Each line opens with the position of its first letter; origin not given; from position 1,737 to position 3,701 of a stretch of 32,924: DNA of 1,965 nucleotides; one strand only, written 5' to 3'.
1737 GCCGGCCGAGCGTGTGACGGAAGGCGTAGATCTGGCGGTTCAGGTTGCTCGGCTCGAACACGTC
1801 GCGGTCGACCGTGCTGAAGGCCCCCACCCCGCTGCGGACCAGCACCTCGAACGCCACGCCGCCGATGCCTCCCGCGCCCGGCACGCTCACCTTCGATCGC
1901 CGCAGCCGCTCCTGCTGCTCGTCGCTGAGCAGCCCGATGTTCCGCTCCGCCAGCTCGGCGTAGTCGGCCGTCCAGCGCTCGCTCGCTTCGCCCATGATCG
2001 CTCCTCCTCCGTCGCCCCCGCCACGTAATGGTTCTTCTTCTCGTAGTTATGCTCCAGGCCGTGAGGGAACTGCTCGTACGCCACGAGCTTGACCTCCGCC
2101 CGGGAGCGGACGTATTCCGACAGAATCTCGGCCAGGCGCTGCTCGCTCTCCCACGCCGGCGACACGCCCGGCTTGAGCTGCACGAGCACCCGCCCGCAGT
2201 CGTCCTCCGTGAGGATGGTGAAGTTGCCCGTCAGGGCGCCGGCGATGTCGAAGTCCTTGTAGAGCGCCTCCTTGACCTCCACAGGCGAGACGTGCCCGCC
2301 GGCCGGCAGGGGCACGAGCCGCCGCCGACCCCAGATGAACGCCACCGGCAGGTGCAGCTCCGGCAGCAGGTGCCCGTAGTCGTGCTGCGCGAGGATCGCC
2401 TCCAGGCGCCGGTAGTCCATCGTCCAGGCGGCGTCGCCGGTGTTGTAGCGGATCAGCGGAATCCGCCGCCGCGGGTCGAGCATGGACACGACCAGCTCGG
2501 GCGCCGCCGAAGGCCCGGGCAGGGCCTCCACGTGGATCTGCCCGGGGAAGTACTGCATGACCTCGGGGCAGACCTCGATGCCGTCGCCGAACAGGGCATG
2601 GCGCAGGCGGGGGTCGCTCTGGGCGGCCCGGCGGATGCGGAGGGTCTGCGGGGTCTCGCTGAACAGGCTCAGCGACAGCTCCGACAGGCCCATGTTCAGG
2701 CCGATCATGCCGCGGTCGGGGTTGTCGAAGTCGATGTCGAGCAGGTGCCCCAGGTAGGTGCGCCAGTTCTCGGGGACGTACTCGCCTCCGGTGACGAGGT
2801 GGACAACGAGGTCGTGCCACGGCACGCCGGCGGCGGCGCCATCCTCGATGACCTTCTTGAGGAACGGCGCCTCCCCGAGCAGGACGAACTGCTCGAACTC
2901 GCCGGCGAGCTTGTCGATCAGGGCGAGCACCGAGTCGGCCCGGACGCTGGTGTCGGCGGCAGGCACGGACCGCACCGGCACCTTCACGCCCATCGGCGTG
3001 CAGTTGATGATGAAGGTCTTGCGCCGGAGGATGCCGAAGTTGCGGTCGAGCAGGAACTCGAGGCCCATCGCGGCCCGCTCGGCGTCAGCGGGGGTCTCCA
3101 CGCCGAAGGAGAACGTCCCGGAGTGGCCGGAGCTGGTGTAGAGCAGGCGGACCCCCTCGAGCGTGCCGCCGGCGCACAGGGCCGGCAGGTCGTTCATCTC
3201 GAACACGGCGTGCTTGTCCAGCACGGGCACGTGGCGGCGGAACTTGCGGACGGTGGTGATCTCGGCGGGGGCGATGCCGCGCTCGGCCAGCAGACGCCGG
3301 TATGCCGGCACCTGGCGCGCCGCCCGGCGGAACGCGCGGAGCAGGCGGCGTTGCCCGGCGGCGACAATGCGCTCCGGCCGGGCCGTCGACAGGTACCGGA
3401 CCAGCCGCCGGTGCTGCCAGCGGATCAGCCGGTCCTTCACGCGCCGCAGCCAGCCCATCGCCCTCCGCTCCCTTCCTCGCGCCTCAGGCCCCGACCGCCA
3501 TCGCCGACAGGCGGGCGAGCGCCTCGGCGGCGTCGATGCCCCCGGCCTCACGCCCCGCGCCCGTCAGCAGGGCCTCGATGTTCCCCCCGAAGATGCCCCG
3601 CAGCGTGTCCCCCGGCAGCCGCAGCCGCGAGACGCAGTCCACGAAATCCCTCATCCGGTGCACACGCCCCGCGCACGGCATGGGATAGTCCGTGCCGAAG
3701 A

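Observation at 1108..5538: FeeM-like acyltransferase operon with two carboxylate-activating enzymes and an amidohydrolase, next to PEP-CTERM/EPS genes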

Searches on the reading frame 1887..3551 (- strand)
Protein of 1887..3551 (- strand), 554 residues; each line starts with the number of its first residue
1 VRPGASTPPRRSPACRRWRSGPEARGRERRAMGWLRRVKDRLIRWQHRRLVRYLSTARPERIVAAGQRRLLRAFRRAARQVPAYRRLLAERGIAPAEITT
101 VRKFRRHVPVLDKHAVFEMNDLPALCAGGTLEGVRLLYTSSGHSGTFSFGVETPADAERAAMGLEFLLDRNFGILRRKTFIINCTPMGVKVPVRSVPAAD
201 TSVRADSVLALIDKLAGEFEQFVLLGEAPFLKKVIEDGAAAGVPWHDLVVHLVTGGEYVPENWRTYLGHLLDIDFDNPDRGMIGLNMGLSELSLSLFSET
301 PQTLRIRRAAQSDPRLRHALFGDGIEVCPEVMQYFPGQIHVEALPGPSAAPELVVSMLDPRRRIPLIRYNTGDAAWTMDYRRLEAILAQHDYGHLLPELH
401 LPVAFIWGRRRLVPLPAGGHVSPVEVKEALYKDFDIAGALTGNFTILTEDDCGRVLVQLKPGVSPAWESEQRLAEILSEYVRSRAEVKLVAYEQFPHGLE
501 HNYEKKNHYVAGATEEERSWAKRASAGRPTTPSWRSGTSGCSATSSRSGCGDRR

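Call 3: search_protein_families(library=pfam, proteins=[window:1887-3551:-], max_evalue=0.01)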
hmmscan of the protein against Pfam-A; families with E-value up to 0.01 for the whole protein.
window:1887-3551:- (554 aa): 0 families

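Call 4: search_protein_families(library=ncbifam, proteins=[window:1887-3551:-], max_evalue=0.01)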
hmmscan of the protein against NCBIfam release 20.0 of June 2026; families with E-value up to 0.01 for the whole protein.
window:1887-3551:- (554 aa): 3 families
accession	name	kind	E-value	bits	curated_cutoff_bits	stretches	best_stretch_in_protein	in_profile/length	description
NF041878.1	paak_haloarch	equivalog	3.4e-05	22.6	700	1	58-146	9-94/427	phenylacetate--CoA ligase PaaK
NF045666.1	DVU1553_fam_AMP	equivalog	0.001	18.2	300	0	352-377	286-310/331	DVU_1553 family AMP-dependent CoA ligase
TIGR02155.1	PA_CoA_ligase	equivalog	0.0011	17.6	646.3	0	62-146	8-89/422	phenylacetate--CoA ligase PaaK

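Call 15: find_homologous_proteins(query=window:1887-3458:-, max_evalue=0.001)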
Query window:1887-3458:- (523 aa): 105 proteins with E <= 0.001 among 8000 candidates.
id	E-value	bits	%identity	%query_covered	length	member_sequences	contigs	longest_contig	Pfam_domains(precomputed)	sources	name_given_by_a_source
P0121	0.0e+0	1199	100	100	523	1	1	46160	-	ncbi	-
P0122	4.7e-176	605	57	92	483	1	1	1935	-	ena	-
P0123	5.9e-176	604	57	93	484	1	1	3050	-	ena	-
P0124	1.3e-175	603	57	92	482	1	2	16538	-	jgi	-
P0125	7.2e-175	601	57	92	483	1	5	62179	-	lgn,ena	-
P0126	8.3e-174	597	55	92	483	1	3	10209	-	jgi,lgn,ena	-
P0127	5.8e-173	594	58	92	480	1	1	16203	-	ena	-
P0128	4.3e-172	592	55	91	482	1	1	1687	-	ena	-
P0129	1.8e-171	589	56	92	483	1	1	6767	-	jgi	-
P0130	7.5e-168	578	53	91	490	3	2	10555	-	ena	-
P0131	2.4e-167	576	52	92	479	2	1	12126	-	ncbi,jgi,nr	ncbi:MAG: hypothetical protein JRD93_06025 [Deltaproteobacteria bacterium]|nr:hypothetical protein [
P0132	2.9e-166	572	54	92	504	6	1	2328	-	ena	-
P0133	5.3e-166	571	53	92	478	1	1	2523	-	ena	-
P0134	5.7e-166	571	52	91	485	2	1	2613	-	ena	-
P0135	2.3e-164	566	57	89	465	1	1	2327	-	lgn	-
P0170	3.8e-134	466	49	87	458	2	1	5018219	-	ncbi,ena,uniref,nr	ncbi:hypothetical protein [uncultured Desulfobacter sp.]|uniref:hypothetical protein n=1 Tax=uncultu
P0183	3.4e-127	443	47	92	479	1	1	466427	-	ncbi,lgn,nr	ncbi:MAG: hypothetical protein HPY44_13015 [Armatimonadetes bacterium]|nr:hypothetical protein [Arma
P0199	2.7e-109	384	43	90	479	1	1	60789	-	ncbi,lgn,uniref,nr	ncbi:hypothetical protein [Undibacterium pigrum]|uniref:Phenylacetate-CoA ligase n=1 Tax=Undibacteri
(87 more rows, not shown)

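Call 16: find_encoding_contigs(protein=P0170, flank=9000, max_places=1)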
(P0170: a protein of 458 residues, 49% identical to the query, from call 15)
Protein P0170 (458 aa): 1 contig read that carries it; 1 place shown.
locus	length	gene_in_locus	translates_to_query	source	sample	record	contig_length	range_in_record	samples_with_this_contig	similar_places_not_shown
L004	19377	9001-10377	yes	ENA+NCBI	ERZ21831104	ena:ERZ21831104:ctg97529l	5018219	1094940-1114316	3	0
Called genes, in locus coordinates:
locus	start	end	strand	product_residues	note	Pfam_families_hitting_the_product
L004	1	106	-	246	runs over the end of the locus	PF21926:FeeM (weak), PF13444:Acetyltransf_5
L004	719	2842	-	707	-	PF01804:Penicil_amidase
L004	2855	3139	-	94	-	PF01804:Penicil_amidase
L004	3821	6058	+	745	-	PF03176:MMPL, PF02355:SecD_SecF_C (weak), PF02460:Patched (weak), PF12349:Sterol-sensing (weak), PF03176:MMPL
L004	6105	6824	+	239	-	PF13444:Acetyltransf_5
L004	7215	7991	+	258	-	PF00765:Autoind_synth (weak), PF13444:Acetyltransf_5, PF21926:FeeM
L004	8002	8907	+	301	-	PF04909:Amidohydro_2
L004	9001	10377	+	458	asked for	-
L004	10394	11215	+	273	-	PF00899:ThiF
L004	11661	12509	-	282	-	PF07589:PEP_exosort_dom (weak)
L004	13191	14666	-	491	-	PF20042:DUF6444, PF13005:zf-IS66 (weak), PF03050:DDE_Tnp_IS66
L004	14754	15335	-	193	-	-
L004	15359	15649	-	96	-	-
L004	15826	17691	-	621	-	PF11741:AMIN (weak)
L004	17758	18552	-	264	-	PF17131:TP_0789-like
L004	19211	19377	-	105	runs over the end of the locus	PF01909:NTP_transf_2, PF18765:Polbeta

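Call 17: find_encoding_contigs(protein=P0199, flank=9000, max_places=1)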
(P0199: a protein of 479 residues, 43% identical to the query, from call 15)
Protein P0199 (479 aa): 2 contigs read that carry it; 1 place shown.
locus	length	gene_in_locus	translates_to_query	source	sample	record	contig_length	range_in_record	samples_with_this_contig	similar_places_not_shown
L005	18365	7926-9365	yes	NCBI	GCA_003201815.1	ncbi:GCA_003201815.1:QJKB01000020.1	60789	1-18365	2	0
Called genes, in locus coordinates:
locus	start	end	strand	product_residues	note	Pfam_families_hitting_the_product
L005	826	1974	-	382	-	PF03702:AnmK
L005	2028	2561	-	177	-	PF00583:Acetyltransf_1, PF13673:Acetyltransf_10, PF13508:Acetyltransf_7, PF08445:FR47 (weak)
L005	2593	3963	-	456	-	PF22310:NMB0315_dom_I (weak), PF19425:Csd3_N2 (weak), PF01551:Peptidase_M23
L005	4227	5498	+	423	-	PF00579:tRNA-synt_1b, PF13275:S4_2 (weak)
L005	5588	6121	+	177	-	PF02580:Tyr_Deacylase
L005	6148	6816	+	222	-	PF00300:His_Phos_1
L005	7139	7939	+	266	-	PF21926:FeeM (faint), PF13444:Acetyltransf_5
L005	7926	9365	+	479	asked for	-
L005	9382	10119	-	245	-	PF00072:Response_reg, PF04397:LytTR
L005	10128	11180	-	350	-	PF06580:His_kinase, PF02518:HATPase_c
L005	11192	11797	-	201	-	-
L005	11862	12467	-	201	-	-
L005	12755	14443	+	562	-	-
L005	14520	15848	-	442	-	PF07992:Pyr_redox_2, PF00070:Pyr_redox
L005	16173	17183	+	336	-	PF01207:Dus, PF00977:His_biosynth (weak)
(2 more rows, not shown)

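Call 18: find_encoding_contigs(protein=P0183, flank=9000, max_places=1)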
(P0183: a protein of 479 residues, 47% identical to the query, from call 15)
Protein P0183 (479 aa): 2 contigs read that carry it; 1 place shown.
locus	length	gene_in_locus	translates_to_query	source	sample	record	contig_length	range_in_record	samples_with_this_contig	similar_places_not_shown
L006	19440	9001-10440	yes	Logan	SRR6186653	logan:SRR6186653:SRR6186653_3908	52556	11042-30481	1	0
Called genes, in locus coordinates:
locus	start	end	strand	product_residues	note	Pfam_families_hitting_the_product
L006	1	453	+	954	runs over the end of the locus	-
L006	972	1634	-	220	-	PF07963:N_methyl, PF07596:SBP_bac_10 (weak)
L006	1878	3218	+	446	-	PF13229:Beta_helix (weak), PF05048:NosD (weak), PF13229:Beta_helix, PF05048:NosD (weak)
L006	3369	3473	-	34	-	-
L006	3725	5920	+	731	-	PF12708:Pect-lyase_RHGA_epim (faint), PF22842:Pel9A-like_beta_helix, PF05048:NosD (faint), PF13229:Beta_helix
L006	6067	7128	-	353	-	-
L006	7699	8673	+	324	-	PF00583:Acetyltransf_1 (faint), PF13444:Acetyltransf_5 (faint), PF21926:FeeM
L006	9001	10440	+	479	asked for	-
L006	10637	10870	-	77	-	-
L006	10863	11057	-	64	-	-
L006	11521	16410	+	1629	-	PF02563:Poly_export, PF22461:SLBB_2, PF22461:SLBB_2, PF10531:SLBB (weak), PF22461:SLBB_2, PF10531:SLBB (weak), PF22461:SLBB_2, PF10531:SLBB, +2 more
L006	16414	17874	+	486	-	-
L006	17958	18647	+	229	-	PF01656:CbiA, PF10609:ParA, PF13614:AAA_31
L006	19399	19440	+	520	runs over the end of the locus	PF01943:Polysacc_synt, PF13440:Polysacc_synt_3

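Call 24: search_solved_structures(query=A1, max_evalue=10)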
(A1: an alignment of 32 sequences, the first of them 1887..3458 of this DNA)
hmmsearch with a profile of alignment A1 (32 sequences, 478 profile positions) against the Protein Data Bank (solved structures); distinct sequences matched with E-value up to 10: 9.
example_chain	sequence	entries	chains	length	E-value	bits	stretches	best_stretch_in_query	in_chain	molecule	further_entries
4r1l_A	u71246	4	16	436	4.6e-10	42.1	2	39-133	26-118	Phenylacetate-coenzyme A ligase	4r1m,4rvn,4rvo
2y4o_A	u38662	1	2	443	6.3e-08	35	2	21-115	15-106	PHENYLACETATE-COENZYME A LIGASE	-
2y27_A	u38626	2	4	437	3.6e-06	29.3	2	314-350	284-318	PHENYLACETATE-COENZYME A LIGASE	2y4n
6hdw_A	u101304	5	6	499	0.00046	22.3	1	45-88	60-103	2-hydroxyisobutyryl-CoA synthetase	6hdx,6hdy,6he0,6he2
9s3l_A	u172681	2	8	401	0.0044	19.1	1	313-434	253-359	Phenylacetate-CoA ligase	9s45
5jd6_A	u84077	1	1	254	0.8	11.6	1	341-384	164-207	MGS-MChE2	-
7xc6_E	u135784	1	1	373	0.8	11.6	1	33-152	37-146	LuxE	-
6wuq_A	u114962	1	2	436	1.7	10.5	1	315-347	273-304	AjiA1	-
5hsa_A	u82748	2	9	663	1.8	10.4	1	169-212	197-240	Alcohol oxidase 1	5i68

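Call 26: find_related_loci(query=A1, collection=genome_contigs, flank=10000)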
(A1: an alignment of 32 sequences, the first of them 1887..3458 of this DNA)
Query A1 (523 aa) in genome_contigs; peptide patterns used: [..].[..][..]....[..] (x = any residue, [..] = any of these).
119 stretches matched a pattern; 111 encode a relative of the query (tblastn E <= 1e-3); the best 80 are kept; 80 distinct loci.
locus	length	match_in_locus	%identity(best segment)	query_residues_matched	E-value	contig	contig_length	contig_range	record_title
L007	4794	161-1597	51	1-479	9e-171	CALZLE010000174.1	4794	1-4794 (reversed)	MAG: uncultured Desulfuromonadales bacterium isolate FO_M_Desulfobacterota_23 genome assembly, contig: k127_65478, whole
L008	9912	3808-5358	48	1-515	2e-160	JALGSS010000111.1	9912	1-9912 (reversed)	MAG: Candidatus Zipacnadia bacterium isolate AB_3033_Bin_153 AB_3033_Bin_153_scaffold_12250, whole genome shotgun sequen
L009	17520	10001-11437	53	1-479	1e-156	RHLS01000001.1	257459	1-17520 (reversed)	MAG: Desulfuromonadales bacterium isolate GT-UBC1 NODE_7_length_257459_cov_49.5177_ID_404558, whole genome shotgun seque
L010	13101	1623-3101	52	4-480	1e-153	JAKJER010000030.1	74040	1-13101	MAG: Planctomycetota bacterium isolate UR.bin180 UR_contig_601, whole genome shotgun sequence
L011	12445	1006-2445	50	1-479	1e-152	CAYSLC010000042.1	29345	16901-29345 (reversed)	MAG TPA_asm: uncultured Desulfobacteraceae bacterium isolate binchicken_co15_57 genome assembly, contig: NODE_647_length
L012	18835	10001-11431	48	3-479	3e-149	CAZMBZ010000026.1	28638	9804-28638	MAG TPA_asm: uncultured Planctomycetaceae bacterium isolate binchicken_co181_571 genome assembly, contig: NODE_2244_leng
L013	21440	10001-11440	46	1-479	6e-134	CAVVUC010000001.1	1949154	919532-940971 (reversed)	MAG: uncultured Verrucomicrobiae bacterium isolate MFD02979.bin.2.162 genome assembly, contig: contig_11235, whole genom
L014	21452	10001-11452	48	1-484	8e-133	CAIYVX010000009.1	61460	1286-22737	MAG: uncultured Planctomycetia bacterium isolate AlinenLipids_bin-6114 genome assembly, contig: bin-6114:009/116, whole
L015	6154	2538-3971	45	4-479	8e-133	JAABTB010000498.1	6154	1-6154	MAG: Desulfobacula sp. isolate S20.Bin121 Scaffold_48_2_2, whole genome shotgun sequence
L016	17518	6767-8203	48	1-479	3e-147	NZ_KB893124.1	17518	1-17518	Desulfobacter curvatus DSM 3379 B147DRAFT_scaffold_90.91, whole genome shotgun sequence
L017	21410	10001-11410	41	4-478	1e-126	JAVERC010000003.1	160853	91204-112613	MAG: Desulforegulaceae bacterium isolate BF1_10 scaffold_92_c2_biofilm_2017, whole genome shotgun sequence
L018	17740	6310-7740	41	1-478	8e-126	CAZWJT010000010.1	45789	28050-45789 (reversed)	MAG TPA_asm: uncultured Planctomycetia bacterium isolate binchicken_co115_34 genome assembly, contig: NODE_1424_length_4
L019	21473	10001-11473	44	31-520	1e-121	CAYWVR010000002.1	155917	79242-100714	MAG TPA_asm: uncultured Anaerolineales bacterium isolate SRP141376_co2_43 genome assembly, contig: NODE_209_length_15591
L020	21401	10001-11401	42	13-479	3e-114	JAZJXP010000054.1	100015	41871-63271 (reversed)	MAG: Pseudomonadota bacterium isolate ADI_H1L2_2_122_18_3-bin026_1 ADIH1L22_B026_1_000000000054, whole genome shotgun se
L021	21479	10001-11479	39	13-498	6e-114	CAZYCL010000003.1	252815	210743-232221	MAG TPA_asm: uncultured Planctomycetales bacterium isolate binchicken_co44_116 genome assembly, contig: NODE_35_length_2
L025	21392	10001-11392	43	14-479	1e-106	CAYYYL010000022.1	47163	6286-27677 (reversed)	MAG TPA_asm: uncultured Verrucomicrobiota bacterium isolate SRP342105_co1_51 genome assembly, contig: NODE_925_length_47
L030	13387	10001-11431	36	1-482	6e-103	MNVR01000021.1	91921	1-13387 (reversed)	MAG: Candidatus Omnitrophica bacterium CG1_02_44_16 cg1_0.2_scaffold_381_c, whole genome shotgun sequence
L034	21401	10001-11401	42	13-479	2e-118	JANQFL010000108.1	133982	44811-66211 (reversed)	MAG: Sneathiellales bacterium isolate PL23a_bin.86 k99_1856029, whole genome shotgun sequence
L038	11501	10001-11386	35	20-479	1e-95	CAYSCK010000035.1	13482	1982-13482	MAG TPA_asm: uncultured Planctomycetia bacterium isolate binchicken_co220_82 genome assembly, contig: NODE_2940_length_1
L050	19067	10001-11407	38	40-514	6e-85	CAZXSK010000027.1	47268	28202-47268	MAG TPA_asm: uncultured Planctomycetaceae bacterium isolate binchicken_co15_134 genome assembly, contig: NODE_233_length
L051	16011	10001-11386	38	12-479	2e-84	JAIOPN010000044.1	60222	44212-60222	MAG: Planctomycetota bacterium isolate LakeFargette_0920_ALND_MAG_66_46 LacPavin_0920_ALND_scaffold_149534, whole genome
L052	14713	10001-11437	37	29-507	3e-83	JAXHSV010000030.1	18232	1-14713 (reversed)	MAG: Planctomycetota bacterium isolate MAG07_tar_biofilm MAG07_30, whole genome shotgun sequence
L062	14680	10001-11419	36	1-482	2e-80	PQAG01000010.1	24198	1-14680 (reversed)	MAG: Nitrosomonadales bacterium isolate FeB_15 contig_3305, whole genome shotgun sequence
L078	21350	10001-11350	38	28-480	2e-74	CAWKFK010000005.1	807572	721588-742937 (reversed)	MAG: uncultured beta proteobacterium isolate MFD04716.bin.2.242 genome assembly, contig: contig_15099, whole genome shot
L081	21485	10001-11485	35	29-478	6e-72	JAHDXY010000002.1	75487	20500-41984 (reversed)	MAG: Burkholderiaceae bacterium isolate PRO21 NODE_907_length_75487_cov_5.468727, whole genome shotgun sequence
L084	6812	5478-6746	38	3-431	3e-71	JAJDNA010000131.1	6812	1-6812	MAG: Thiocapsa sp. isolate ALJrbin.11 k141_1299761, whole genome shotgun sequence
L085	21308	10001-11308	36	40-479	3e-70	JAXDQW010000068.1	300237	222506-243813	MAG: Chthoniobacter sp. isolate BP_744 scaffold_2669554, whole genome shotgun sequence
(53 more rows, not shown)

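Call 33: predict_structure(alignment_id=A1)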
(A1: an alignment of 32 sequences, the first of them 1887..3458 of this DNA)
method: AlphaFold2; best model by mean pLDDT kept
length: 523 residues; sequences in the alignment: 32
mean_pLDDT: 88.2   pTM: 0.86
mean pLDDT of the five models: 88.2, 87.4, 86.7, 86.2, 86.1
residues with pLDDT >= 90: 369; 70-90: 104; 50-70: 11; < 50: 39
segments of 3 or more residues with pLDDT < 50: 487-523
pLDDT, mean of each block of 10 residues (from residue 1): 81 91 97 98 98 97 98 97 92 96 88 84 89 91 94 87 92 96 97 95 97 97 87 97 94 88 88 96 97 92 96 83 94 94 95 98 97 91 87 95 97 86 92 96 95 92 82 84 50 41 31 34 33
secondary structure, 60 per line:
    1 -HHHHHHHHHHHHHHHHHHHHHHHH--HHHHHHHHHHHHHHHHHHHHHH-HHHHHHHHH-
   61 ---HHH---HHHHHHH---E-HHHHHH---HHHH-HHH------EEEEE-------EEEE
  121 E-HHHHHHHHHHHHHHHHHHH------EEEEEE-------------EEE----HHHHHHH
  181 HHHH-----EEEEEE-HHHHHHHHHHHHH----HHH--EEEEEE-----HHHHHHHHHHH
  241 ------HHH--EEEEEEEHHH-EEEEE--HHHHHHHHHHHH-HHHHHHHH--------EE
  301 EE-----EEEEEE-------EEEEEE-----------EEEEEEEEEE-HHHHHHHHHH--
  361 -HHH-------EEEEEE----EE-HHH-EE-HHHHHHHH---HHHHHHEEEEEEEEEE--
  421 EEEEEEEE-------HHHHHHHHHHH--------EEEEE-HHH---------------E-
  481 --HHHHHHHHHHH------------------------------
elements in order: H2-25 H28-49 H51-59 H70-76 H82-87 H91-94 E105-109 E117-121 H123-141 E148-153 E167-169 H174-184 E190-195 H197-209 E219-224 H230-240 E252-258 E263-267 H270-281 H283-290 E299-302 E308-313 E321-326 E338-347 H349-358 E372-377 H392-399 H403-408 E409-418 E421-428 H436-446 E455-459 H483-493
